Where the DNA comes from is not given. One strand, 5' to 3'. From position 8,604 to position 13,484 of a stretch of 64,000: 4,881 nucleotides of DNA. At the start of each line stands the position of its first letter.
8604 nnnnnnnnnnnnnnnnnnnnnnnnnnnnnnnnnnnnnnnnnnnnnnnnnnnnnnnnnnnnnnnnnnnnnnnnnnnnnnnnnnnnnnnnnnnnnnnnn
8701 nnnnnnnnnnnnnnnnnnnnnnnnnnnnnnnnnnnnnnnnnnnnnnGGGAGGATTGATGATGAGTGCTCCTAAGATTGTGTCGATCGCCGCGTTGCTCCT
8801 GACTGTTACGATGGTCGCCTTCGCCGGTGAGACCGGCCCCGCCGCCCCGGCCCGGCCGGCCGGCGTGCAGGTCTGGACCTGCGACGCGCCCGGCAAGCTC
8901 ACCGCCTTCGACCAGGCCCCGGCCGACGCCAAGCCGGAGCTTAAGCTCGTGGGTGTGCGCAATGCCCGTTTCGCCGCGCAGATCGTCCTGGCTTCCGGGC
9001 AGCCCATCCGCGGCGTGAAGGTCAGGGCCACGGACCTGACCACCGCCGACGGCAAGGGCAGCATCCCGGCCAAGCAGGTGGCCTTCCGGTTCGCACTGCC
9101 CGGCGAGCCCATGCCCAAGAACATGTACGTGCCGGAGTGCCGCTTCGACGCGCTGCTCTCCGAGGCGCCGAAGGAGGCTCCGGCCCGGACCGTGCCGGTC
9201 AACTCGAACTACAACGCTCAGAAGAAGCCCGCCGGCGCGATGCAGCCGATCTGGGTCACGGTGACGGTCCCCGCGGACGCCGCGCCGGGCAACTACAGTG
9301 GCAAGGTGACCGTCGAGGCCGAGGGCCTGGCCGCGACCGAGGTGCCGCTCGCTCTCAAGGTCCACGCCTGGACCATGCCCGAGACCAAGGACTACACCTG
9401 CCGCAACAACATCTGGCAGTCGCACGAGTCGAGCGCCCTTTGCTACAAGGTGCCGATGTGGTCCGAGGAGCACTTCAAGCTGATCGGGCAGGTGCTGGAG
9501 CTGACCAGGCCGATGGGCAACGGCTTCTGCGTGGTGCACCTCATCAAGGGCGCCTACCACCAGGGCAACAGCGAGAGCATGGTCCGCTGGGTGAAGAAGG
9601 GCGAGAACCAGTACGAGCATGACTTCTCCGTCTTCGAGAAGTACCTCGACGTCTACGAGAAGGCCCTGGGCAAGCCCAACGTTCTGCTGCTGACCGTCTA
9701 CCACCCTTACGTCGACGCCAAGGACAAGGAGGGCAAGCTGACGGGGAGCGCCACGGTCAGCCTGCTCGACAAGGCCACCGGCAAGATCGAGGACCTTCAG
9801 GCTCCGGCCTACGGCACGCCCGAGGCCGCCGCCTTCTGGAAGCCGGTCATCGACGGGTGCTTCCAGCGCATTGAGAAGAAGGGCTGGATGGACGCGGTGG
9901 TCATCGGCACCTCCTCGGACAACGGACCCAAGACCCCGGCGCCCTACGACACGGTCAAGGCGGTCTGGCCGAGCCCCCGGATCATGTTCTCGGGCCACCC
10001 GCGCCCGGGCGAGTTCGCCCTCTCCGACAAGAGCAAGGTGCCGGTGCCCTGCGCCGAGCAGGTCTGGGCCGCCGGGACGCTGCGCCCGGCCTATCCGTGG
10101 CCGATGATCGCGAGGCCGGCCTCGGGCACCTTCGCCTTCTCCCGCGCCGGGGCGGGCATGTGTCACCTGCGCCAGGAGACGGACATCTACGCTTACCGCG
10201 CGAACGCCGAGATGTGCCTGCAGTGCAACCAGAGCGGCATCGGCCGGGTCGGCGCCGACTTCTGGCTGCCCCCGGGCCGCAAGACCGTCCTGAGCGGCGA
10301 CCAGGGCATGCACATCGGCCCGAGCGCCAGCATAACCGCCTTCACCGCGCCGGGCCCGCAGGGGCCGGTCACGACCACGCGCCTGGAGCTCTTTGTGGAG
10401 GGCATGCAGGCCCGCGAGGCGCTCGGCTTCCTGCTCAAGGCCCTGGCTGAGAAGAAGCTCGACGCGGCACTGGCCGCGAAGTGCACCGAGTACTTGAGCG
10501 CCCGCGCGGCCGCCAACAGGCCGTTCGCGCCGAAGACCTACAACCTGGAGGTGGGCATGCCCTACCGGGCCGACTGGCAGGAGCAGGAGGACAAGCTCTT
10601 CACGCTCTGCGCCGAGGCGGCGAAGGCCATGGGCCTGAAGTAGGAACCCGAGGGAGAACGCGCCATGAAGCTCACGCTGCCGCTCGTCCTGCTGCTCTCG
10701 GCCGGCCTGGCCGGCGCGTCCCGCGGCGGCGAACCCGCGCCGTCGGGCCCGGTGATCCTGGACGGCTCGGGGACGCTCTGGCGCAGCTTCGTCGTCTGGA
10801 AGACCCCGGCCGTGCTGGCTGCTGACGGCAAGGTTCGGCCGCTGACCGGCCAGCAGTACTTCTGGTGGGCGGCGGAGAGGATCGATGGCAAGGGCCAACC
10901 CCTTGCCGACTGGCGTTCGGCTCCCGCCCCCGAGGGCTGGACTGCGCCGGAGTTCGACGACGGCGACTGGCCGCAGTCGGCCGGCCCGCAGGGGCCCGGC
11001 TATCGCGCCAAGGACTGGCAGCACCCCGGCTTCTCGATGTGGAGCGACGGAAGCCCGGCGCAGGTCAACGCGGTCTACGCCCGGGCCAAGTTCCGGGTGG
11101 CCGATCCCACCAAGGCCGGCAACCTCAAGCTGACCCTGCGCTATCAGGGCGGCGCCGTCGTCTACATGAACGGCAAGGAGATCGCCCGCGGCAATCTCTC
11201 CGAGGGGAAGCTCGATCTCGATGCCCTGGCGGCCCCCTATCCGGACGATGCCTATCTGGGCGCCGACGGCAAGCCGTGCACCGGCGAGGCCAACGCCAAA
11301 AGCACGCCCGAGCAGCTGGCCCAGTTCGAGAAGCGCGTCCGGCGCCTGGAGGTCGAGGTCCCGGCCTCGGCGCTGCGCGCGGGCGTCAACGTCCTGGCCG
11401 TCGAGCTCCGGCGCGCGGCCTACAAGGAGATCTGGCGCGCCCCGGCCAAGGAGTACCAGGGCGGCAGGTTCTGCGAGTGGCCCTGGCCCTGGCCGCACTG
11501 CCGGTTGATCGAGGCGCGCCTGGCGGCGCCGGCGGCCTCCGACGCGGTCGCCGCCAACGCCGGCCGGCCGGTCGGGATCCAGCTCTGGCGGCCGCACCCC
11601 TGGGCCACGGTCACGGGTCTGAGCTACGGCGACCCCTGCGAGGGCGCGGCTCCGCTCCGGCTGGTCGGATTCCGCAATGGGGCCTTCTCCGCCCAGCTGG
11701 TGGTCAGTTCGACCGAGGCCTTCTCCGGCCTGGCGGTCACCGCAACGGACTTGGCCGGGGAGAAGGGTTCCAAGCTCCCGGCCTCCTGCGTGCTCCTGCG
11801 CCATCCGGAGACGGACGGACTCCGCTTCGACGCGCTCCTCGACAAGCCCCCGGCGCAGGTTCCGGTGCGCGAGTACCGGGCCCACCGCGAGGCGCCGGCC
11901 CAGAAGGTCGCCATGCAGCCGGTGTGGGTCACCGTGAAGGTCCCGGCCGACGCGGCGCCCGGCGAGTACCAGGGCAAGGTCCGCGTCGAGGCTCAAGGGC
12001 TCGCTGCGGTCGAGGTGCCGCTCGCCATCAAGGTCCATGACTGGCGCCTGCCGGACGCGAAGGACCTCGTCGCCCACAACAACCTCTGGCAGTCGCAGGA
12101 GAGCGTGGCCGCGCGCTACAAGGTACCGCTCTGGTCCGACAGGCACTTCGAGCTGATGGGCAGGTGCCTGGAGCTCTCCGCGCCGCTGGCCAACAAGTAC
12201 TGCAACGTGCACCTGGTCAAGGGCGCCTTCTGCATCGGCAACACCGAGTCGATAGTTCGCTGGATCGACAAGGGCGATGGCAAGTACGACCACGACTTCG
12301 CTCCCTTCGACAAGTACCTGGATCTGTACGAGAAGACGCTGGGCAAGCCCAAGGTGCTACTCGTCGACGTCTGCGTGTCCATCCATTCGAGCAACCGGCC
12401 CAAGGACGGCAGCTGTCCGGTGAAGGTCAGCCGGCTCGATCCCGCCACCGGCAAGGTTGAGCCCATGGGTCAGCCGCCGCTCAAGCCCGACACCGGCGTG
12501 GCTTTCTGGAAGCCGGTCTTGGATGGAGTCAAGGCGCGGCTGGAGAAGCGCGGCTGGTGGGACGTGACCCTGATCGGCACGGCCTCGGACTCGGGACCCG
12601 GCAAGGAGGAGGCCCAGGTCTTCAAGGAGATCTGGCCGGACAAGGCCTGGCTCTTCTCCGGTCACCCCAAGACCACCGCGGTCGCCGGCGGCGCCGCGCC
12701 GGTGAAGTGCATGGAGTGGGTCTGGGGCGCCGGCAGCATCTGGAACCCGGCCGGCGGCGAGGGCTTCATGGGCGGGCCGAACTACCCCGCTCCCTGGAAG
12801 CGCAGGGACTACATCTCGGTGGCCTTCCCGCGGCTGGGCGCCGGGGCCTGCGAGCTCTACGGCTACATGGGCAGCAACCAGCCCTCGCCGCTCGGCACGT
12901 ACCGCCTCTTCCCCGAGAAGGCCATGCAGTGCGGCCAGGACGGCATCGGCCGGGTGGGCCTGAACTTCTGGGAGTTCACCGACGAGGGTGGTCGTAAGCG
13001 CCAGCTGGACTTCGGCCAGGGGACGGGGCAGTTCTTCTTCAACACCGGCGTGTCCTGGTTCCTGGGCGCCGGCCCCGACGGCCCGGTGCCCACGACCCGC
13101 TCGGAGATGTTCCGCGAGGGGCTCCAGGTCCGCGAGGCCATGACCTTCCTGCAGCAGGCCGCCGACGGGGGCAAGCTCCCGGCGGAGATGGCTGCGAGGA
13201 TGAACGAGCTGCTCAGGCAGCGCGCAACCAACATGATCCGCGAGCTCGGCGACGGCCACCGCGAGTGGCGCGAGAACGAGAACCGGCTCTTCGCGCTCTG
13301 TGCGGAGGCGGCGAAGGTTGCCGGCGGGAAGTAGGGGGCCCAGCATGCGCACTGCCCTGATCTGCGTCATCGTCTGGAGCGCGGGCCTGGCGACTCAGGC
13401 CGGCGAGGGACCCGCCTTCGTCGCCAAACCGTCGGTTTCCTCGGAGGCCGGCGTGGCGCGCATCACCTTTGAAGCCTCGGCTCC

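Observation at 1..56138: A ~56-kb glycan-processing super-locus dominated by two expanded secreted beta-propeller families of unknown function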

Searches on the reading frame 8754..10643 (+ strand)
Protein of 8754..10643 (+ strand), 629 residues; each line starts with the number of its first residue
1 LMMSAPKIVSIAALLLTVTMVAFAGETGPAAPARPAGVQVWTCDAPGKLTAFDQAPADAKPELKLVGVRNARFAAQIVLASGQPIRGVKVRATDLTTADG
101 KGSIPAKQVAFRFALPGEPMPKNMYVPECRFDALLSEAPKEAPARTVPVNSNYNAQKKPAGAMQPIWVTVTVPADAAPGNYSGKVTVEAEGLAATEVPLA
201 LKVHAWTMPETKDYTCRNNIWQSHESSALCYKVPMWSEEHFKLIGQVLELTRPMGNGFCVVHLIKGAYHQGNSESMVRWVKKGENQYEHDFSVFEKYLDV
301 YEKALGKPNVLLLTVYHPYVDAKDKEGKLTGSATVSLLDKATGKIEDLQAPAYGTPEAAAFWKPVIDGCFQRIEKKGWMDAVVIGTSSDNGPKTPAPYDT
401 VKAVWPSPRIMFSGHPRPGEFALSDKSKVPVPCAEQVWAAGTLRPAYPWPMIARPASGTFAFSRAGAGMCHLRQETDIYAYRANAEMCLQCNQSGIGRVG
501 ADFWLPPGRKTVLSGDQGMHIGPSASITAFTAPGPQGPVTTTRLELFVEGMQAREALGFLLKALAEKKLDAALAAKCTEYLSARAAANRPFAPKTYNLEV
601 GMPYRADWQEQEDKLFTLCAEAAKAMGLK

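Call 4: search_protein_families(library=pfam, proteins=[window:8754-10643:+], max_evalue=0.01)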
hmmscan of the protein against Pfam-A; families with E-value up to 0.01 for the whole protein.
window:8754-10643:+ (629 aa): 3 families
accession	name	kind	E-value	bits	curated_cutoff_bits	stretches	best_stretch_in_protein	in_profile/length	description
PF13320.12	GH123_cat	-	2.8e-21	76.7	23.1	1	221-404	1-179/324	Glycoside hydrolase 123, catalytic domain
PF22680.2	Glyco_hydro_123_N_2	-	3.3e-13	50.1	27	1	60-188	20-141/142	Glycoside hydrolase 123 N-terminal domain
PF19543.5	GH123_N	-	3.7e-09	35.5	22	1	159-208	261-310/969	Glycoside hydrolase 123, N-terminal domain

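Call 26: search_protein_families(library=ncbifam, proteins=[window:8754-10643:+], max_evalue=0.1)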
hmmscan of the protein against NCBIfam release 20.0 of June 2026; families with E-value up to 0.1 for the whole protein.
window:8754-10643:+ (629 aa): 0 families

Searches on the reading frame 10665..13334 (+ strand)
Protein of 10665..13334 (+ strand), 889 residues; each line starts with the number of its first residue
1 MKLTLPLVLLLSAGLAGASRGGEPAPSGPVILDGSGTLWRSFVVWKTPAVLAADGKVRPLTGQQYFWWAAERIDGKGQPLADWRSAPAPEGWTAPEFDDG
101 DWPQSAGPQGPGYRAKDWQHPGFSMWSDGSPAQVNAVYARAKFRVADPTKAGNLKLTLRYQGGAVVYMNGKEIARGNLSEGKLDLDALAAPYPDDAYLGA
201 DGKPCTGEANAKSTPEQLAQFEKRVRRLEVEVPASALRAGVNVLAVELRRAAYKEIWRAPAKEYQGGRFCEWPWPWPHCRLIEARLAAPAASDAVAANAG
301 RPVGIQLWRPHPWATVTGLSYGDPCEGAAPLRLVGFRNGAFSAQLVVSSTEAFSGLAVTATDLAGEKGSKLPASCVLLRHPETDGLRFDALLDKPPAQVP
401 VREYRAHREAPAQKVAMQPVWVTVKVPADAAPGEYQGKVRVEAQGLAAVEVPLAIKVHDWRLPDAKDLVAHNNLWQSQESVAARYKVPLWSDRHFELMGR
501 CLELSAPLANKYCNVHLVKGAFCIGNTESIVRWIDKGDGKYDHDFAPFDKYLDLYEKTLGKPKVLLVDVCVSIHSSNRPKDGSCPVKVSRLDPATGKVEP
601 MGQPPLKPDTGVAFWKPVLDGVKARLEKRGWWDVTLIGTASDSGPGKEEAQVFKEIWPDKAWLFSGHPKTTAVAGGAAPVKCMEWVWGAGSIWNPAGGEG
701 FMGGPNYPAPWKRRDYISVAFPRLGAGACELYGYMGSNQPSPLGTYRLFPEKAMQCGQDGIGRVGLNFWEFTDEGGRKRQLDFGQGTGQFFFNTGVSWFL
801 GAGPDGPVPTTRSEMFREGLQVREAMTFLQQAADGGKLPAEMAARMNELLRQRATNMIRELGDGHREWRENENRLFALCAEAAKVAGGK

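Call 4: search_protein_families(library=pfam, proteins=[window:10665-13334:+], max_evalue=0.01)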
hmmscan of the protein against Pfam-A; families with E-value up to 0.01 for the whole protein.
window:10665-13334:+ (889 aa): 3 families
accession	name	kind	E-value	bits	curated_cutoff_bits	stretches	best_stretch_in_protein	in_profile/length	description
PF13320.12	GH123_cat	-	6e-17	62.4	23.1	1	475-640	1-160/324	Glycoside hydrolase 123, catalytic domain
PF22680.2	Glyco_hydro_123_N_2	-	5.8e-13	49.3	27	1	332-442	24-141/142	Glycoside hydrolase 123 N-terminal domain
PF19543.5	GH123_N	-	3.1e-07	29.1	22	1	408-465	256-313/969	Glycoside hydrolase 123, N-terminal domain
